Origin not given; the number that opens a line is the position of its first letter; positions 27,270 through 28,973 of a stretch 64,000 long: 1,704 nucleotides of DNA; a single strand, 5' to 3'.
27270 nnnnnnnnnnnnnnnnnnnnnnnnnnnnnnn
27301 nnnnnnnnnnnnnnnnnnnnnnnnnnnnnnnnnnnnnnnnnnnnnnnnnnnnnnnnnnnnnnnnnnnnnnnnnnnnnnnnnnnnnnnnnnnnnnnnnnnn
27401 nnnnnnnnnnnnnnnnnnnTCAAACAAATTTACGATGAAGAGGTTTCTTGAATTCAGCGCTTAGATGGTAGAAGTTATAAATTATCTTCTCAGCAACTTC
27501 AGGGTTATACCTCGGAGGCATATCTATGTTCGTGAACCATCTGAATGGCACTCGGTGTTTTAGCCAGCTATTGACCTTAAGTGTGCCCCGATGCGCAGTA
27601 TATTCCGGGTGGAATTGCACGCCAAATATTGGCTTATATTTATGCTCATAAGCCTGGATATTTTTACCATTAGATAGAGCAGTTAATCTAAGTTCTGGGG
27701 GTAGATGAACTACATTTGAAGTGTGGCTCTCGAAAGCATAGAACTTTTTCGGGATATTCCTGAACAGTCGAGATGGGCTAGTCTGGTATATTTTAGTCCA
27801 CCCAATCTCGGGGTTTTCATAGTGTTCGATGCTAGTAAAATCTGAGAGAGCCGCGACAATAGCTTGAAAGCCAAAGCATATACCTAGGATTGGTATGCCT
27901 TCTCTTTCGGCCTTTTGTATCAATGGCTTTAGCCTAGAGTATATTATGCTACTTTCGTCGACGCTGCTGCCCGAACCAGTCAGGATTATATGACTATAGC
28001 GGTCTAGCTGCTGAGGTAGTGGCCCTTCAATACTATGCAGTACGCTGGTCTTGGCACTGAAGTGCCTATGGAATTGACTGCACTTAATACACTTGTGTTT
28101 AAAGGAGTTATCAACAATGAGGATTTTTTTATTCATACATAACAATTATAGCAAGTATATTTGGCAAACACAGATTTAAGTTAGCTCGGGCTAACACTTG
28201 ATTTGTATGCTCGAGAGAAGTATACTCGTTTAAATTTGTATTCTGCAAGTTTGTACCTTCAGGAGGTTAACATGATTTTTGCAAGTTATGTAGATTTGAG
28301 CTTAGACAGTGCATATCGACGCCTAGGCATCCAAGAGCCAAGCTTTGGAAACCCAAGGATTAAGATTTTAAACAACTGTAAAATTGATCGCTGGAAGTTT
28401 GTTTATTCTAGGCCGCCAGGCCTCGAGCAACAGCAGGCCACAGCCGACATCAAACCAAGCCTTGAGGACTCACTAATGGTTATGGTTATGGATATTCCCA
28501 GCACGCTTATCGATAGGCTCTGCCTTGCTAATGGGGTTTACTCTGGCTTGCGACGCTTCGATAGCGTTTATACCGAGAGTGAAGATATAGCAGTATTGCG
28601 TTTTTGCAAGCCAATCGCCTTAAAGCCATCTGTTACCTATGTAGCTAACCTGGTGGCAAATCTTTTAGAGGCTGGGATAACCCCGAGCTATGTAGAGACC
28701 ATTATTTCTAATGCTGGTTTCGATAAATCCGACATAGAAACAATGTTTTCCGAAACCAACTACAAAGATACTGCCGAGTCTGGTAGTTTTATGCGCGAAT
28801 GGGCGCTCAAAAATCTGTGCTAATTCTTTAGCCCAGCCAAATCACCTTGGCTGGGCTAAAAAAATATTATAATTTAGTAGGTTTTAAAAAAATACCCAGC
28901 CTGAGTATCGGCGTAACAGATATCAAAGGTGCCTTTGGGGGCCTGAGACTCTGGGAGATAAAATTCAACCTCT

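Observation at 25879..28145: A true RimK ortholog clustered with two divergent stand-alone GATase1-like genes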

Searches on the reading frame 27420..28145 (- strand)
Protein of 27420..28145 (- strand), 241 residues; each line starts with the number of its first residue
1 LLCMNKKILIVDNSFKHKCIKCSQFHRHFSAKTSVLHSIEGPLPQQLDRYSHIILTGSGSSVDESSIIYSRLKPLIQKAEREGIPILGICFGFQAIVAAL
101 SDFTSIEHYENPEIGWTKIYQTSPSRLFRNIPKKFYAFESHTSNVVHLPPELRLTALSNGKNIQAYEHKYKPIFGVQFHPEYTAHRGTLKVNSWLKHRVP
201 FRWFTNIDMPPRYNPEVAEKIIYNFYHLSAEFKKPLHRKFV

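Call 3: search_protein_families(library=pfam, proteins=[window:27420-28145:-], max_evalue=0.01)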
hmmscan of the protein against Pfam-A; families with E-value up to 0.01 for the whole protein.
window:27420-28145:- (241 aa): 3 families
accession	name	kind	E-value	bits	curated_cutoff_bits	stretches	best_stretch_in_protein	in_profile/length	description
PF00117.34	GATase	-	1.3e-24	87.3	22.8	1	42-186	32-177/190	Glutamine amidotransferase class-I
PF07722.19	Peptidase_C26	-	1.2e-11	45.2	20.5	1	74-181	96-219/219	Peptidase C26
PF07685.20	GATase_3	-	5.4e-06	26.6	27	1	45-164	35-168/196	CobB/CobQ-like glutamine amidotransferase domain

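Call 4: search_protein_families(library=ncbifam, proteins=[window:27420-28145:-], max_evalue=0.01)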
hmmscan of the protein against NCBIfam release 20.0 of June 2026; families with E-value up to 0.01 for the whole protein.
window:27420-28145:- (241 aa): 34 families (the best 25 are shown)
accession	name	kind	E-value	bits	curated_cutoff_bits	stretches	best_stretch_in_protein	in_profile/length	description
TIGR00888.1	guaA_Nterm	equivalog_domain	5.7e-24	84.5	172.15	1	51-185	43-170/188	glutamine-hydrolyzing GMP synthase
NF001975.0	PRK00758.1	equivalog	4.2e-23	81.9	198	1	7-183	3-166/185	GMP synthase subunit A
NF006562.0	PRK09065.1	equivalog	1.1e-21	77.5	205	1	30-191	37-199/242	glutamine amidotransferase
NF000848.1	PRK00074.1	equivalog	2.5e-19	69.2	400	1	50-184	42-172/512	glutamine-hydrolyzing GMP synthase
NF011201.0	PRK14607.1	equivalog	6.4e-17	61.4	670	1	81-184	71-174/534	bifunctional anthranilate synthase component II/anthranilate phosphoribosyltransferase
NF005367.0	PRK06895.1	equivalog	6.7e-17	62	265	1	6-197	2-188/190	anthranilate synthase component II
NF005072.0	PRK06490.1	equivalog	8.6e-17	60.9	339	1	40-185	49-190/251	glutamine amidotransferase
NF010081.0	PRK13566.1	equivalog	1.6e-16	59.7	645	1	5-181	528-699/729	anthranilate synthase component I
TIGR01815.1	TrpE-clade3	equivalog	5.3e-15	54.5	739.15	1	73-182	578-688/717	anthranilate synthase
NF005743.0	PRK07567.1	equivalog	1.1e-14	54.4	264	1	45-186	47-196/245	glutamine amidotransferase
NF005849.0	PRK07765.1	equivalog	5.1e-14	52.1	308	1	74-196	67-190/219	aminodeoxychorismate/anthranilate synthase component II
TIGR01855.1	IMP_synth_hisH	equivalog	7.2e-13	48.8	105.4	1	45-189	32-190/198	imidazole glycerol phosphate synthase subunit HisH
TIGR01823.1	PabB-fungal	equivalog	4.9e-12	44.9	442.55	1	39-194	43-200/742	aminodeoxychorismate synthase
TIGR00566.1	trpG_papA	subfamily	4.4e-10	39.6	121.05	1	53-183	48-177/192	glutamine amidotransferase of anthranilate synthase or aminodeoxychorismate synthase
NF005799.0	PRK07649.1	equivalog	5.1e-09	35.9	327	1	83-182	72-171/195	aminodeoxychorismate/anthranilate synthase component II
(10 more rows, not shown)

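Call 13: find_homologous_proteins(query=window:27420-28136:-, max_evalue=0.001)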
Query window:27420-28136:- (238 aa): 225 proteins with E <= 0.001 among 445 candidates; the best 120 are listed.
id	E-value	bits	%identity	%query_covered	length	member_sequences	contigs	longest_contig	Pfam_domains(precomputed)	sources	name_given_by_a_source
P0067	2.2e-159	546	99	100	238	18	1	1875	PF07722.20,PF00117.35,PF07685.21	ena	-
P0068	8.6e-109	381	70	97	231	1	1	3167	PF07722.20,PF00117.35,PF07685.21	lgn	-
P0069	1.3e-107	377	69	97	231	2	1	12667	PF07722.20,PF00117.35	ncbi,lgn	-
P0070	2.0e-107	376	69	100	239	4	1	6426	PF07722.20,PF00117.35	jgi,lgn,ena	jgi:GMP synthase-like glutamine amidotransferase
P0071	2.5e-107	376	70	100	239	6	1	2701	PF07722.20,PF00117.35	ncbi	-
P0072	7.7e-107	374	69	97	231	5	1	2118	PF07722.20,PF00117.35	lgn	-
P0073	6.5e-106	371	70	96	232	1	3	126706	PF07722.20,PF00117.35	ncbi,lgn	-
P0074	7.3e-106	371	69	97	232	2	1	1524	PF07722.20,PF00117.35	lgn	-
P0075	1.5e-105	370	68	100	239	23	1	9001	PF07722.20,PF00117.35,PF07685.21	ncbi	-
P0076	1.7e-105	370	68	97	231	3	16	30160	PF07722.20,PF00117.35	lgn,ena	-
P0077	2.2e-105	370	70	97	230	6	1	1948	PF07722.20,PF00117.35,PF07685.21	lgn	-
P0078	2.3e-105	370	69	97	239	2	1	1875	PF07722.20,PF00117.35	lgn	-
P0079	3.2e-104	366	69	97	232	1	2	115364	PF07722.20,PF00117.35,PF07685.21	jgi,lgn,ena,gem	-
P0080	8.7e-104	364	68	97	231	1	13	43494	PF07722.20,PF00117.35,PF07685.21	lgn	-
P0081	4.9e-103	362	68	97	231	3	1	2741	PF07722.20,PF00117.35,PF07685.21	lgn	-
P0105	4.9e-23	100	34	94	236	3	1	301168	PF07722.20,PF00117.35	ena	-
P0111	1.2e-18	86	32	93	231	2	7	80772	PF07722.20,PF00117.35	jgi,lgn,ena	-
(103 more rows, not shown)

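Call 16: find_encoding_contigs(protein=P0105, flank=6000, max_places=2)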
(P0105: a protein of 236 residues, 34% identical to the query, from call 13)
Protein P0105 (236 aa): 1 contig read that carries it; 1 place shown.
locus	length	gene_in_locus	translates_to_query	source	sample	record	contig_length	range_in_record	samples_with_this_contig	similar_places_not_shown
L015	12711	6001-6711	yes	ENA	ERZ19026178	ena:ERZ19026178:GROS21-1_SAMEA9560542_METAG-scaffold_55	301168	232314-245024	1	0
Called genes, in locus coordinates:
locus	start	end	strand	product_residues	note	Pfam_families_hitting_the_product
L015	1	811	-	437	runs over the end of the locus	-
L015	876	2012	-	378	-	PF09594:GT87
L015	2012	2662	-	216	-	PF25948:DUF7986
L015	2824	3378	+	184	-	-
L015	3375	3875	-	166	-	-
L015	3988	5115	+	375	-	PF01075:Glyco_transf_9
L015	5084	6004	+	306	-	-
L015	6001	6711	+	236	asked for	PF00117:GATase, PF07722:Peptidase_C26 (weak)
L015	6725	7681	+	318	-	PF03706:LPG_synthase_TM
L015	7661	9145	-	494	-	PF01384:PHO4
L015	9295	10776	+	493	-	-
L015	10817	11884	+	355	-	PF00270:DEAD, PF00271:Helicase_C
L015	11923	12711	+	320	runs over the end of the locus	PF03308:MeaB, PF00448:SRP54 (weak), PF02492:cobW, PF03029:ATP_bind_1 (faint), PF03266:NTPase_1 (faint)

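Call 17: find_encoding_contigs(protein=P0111, flank=6000, max_places=2)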
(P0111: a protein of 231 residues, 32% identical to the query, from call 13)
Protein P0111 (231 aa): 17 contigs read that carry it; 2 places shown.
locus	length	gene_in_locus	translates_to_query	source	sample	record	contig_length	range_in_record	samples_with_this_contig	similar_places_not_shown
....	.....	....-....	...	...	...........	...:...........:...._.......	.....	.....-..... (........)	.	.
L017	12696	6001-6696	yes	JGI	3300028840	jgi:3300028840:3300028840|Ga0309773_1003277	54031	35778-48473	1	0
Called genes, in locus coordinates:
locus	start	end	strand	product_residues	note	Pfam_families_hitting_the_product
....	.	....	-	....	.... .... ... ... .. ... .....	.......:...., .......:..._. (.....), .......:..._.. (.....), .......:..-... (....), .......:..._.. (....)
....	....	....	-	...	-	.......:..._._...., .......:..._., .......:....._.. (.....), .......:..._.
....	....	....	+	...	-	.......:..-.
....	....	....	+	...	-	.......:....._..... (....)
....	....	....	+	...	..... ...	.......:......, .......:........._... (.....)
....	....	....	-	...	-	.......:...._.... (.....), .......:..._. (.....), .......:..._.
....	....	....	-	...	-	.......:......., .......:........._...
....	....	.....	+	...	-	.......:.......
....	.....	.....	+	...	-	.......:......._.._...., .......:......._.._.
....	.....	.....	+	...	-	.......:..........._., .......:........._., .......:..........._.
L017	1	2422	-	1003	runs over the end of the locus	PF03704:BTAD, PF07719:TPR_2 (faint), PF13424:TPR_12 (faint), PF00931:NB-ARC (weak), PF13401:AAA_22 (weak)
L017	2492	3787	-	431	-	PF12832:MFS_1_like, PF07690:MFS_1, PF00083:Sugar_tr (faint), PF07690:MFS_1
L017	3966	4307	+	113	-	PF00472:RF-1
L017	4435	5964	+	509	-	PF13886:TM7S3_TM198 (weak)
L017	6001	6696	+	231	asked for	PF00117:GATase, PF07722:Peptidase_C26 (faint)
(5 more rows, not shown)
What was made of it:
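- Its 32-34% homologues sit in unrelated contexts (calls 16, 17).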

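Call 20: search_solved_structures(query=window:27420-28136:-, max_evalue=0.001, show_alignments=2)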
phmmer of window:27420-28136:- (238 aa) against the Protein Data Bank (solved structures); distinct sequences matched with E-value up to 0.001: 32.
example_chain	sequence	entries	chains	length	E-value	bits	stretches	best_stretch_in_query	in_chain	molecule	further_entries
2lxn_A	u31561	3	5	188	1.4e-18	70.6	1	70-182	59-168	GMP synthase [glutamine-hydrolyzing] subunit A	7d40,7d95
7yc6_A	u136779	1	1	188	1.4e-18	70.6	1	70-182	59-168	GMP synthase [glutamine-hydrolyzing] subunit A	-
7d96_A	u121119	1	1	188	1.4e-18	70.6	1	70-182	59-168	GMP synthase [glutamine-hydrolyzing] subunit A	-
8gr3_A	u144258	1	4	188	1.9e-18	70.2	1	70-182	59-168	GMP synthase [glutamine-hydrolyzing] subunit A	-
7d97_A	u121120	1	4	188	2.5e-18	69.8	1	70-182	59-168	GMP synthase [glutamine-hydrolyzing] subunit A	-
8gr1_A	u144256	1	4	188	6.8e-18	68.4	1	70-182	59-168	GMP synthase [glutamine-hydrolyzing] subunit A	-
2a9v_A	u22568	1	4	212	2.4e-17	66.6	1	42-179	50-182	GMP synthase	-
1wl8_A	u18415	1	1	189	6.2e-16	61.9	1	69-182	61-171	GMP synthase [glutamine-hydrolyzing] subunit A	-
2d7j_A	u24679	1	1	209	9.9e-16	61.3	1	69-182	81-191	GMP synthase [glutamine-hydrolyzing] subunit A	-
8hx6_A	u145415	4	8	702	1.9e-10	44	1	78-179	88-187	4-amino-4-deoxychorismate synthase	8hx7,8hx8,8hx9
1o1y_A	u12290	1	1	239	1.1e-09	41.5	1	40-182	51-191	conserved hypothetical protein TM1158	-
1qdl_B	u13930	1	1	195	5.5e-09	39.2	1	79-180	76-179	PROTEIN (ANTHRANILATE SYNTHASE (TRPG-SUBUNIT))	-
7mo6_A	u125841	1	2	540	7.1e-09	38.8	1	78-181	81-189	GMP synthase [glutamine-hydrolyzing]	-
9k7i_A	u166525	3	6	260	2e-08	37.4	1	37-180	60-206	Gamma-glutamyl peptidase 1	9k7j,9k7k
9k7l_A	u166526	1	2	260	1.9e-07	34.2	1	37-180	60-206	Gamma-glutamyl peptidase 1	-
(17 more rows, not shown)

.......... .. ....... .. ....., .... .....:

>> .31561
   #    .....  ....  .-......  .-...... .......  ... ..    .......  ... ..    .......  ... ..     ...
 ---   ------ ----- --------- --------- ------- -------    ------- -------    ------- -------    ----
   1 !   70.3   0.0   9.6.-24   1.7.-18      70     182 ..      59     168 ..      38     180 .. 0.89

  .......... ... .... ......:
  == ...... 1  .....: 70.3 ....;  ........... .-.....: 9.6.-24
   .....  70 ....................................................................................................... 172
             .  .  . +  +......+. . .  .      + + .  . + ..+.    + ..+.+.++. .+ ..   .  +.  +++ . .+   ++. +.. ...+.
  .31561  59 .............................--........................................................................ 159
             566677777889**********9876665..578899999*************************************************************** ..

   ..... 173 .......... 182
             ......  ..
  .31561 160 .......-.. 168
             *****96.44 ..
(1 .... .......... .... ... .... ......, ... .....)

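Call 71: predict_structure(alignment_id=A4)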
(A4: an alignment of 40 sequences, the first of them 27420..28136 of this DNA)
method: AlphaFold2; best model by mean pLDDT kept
length: 238 residues; sequences in the alignment: 40
mean_pLDDT: 89.7   pTM: 0.89
mean pLDDT of the five models: 89.7, 89.7, 89.5, 87.9, 87.8
residues with pLDDT >= 90: 175; 70-90: 38; 50-70: 23; < 50: 2
segments of 3 or more residues with pLDDT < 50: none
pLDDT, mean of each block of 10 residues (from residue 1): 84 66 69 83 93 91 94 96 97 97 90 97 96 96 97 96 96 95 94 94 96 93 80 56
secondary structure, 60 per line:
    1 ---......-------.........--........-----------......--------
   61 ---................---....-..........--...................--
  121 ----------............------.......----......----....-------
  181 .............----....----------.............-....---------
elements in order: E4-9 H17-25 E31-35 E47-52 H64-79 E83-86 H88-97 E103-118 E131-142 E149-155 E160-165 E170-173 H181-193 H212-224 H226-229

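Call 75: fold_search(model_id=the predicted structure, library=pdb)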
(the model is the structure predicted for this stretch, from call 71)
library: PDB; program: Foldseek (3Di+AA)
matches with E <= 10: 1169; with E <= 0.001: 221
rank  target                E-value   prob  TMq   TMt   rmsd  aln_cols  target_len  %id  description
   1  9k7k_B                1.4e-16  1.00  0.77  0.75   3.3       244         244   22  Gamma-glutamyl peptidase 1 from Arabidopsis thaliana (inactive form) (released 2025-10-29)
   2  9k7l_B                3.6e-16  1.00  0.78  0.75   3.3       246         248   21  Gamma-glutamyl peptidase 1 from Arabidopsis thaliana (H192N gamma-Glu intermediate) (released 2025-10-29)
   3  2a9v_A                4.0e-16  1.00  0.71  0.84   2.8       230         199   23  Crystal structure of a putative gmp synthase subunit a protein (ta0944m) from thermoplasma acidophilum at 2.45 A resol (released 2005-08-02)
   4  9k7i_B                4.0e-16  1.00  0.78  0.75   3.3       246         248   22  Gamma-glutamyl peptidase 1 from Arabidopsis thaliana (Glu complex) (released 2025-10-29)
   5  2a9v_B                4.3e-16  1.00  0.71  0.84   2.7       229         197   23  Crystal structure of a putative gmp synthase subunit a protein (ta0944m) from thermoplasma acidophilum at 2.45 A resol (released 2005-08-02)
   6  9k7l_A                4.3e-16  1.00  0.77  0.74   3.4       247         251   21  Gamma-glutamyl peptidase 1 from Arabidopsis thaliana (H192N gamma-Glu intermediate) (released 2025-10-29)
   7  2a9v_D                4.6e-16  1.00  0.71  0.83   2.8       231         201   22  Crystal structure of a putative gmp synthase subunit a protein (ta0944m) from thermoplasma acidophilum at 2.45 A resol (released 2005-08-02)
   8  9k7j_A                5.2e-16  1.00  0.77  0.75   3.5       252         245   21  Gamma-glutamyl peptidase 1 from Arabidopsis thaliana (ligand-free) (released 2025-10-29)
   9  9k7i_A                6.7e-16  1.00  0.78  0.76   3.3       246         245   22  Gamma-glutamyl peptidase 1 from Arabidopsis thaliana (Glu complex) (released 2025-10-29)
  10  7d97_A                1.1e-15  1.00  0.58  0.73   7.0       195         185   30  Crystal structure of N109P mutant of GATase subunit of Methanocaldococcus jannaschii GMP synthetase (released 2021-08-04)
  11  2a9v_C                1.4e-15  1.00  0.71  0.84   2.8       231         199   22  Crystal structure of a putative gmp synthase subunit a protein (ta0944m) from thermoplasma acidophilum at 2.45 A resol (released 2005-08-02)
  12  2d7j                  2.0e-15  1.00  0.64  0.79   3.5       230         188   24  Crystal Structure Analysis of Glutamine Amidotransferase from Pyrococcus horikoshii OT3 (released 2006-11-21)
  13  9k7j_B                2.7e-15  1.00  0.77  0.75   3.4       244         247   22  Gamma-glutamyl peptidase 1 from Arabidopsis thaliana (ligand-free) (released 2025-10-29)
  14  7d97_B                3.2e-15  1.00  0.60  0.74   7.0       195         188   31  Crystal structure of N109P mutant of GATase subunit of Methanocaldococcus jannaschii GMP synthetase (released 2021-08-04)
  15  8hx8_B                3.4e-15  1.00  0.65  0.25   3.2       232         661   19  Crystal structure of 4-amino-4-deoxychorismate synthase from Streptomyces venezuelae co-crystallized with chorismate (released 2023-10-18)
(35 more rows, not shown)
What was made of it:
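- Closest known: Peptidase C26 enzymes. Same: The Pfam C26 score is above threshold, and GGP1 is the top structural match of GATase B (calls 3, 75).
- GATase B's best fold match is a proven gamma-glutamyl peptidase (call 75).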

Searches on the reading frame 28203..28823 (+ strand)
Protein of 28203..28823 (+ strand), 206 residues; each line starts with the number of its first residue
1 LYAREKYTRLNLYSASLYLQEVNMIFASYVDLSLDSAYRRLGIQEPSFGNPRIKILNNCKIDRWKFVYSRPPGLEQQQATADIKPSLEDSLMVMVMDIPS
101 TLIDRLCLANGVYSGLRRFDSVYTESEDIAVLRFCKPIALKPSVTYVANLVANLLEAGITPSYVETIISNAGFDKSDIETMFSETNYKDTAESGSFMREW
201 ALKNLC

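Call 3: search_protein_families(library=pfam, proteins=[window:28203-28823:+], max_evalue=0.01)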
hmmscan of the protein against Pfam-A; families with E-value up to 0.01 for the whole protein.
window:28203-28823:+ (206 aa): 0 families

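Call 4: search_protein_families(library=ncbifam, proteins=[window:28203-28823:+], max_evalue=0.01)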
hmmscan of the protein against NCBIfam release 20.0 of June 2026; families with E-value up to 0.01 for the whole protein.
window:28203-28823:+ (206 aa): 0 families

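Call 40: search_protein_families(library=pfam, proteins=[window:28272-28823:+], max_evalue=1)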
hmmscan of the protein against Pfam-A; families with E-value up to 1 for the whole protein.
window:28272-28823:+ (183 aa): 1 family
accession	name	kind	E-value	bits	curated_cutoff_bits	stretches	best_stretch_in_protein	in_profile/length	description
PF22504.1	DUF6993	-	0.054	14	25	1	145-172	20-47/83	Domain of unknown function (DUF6993)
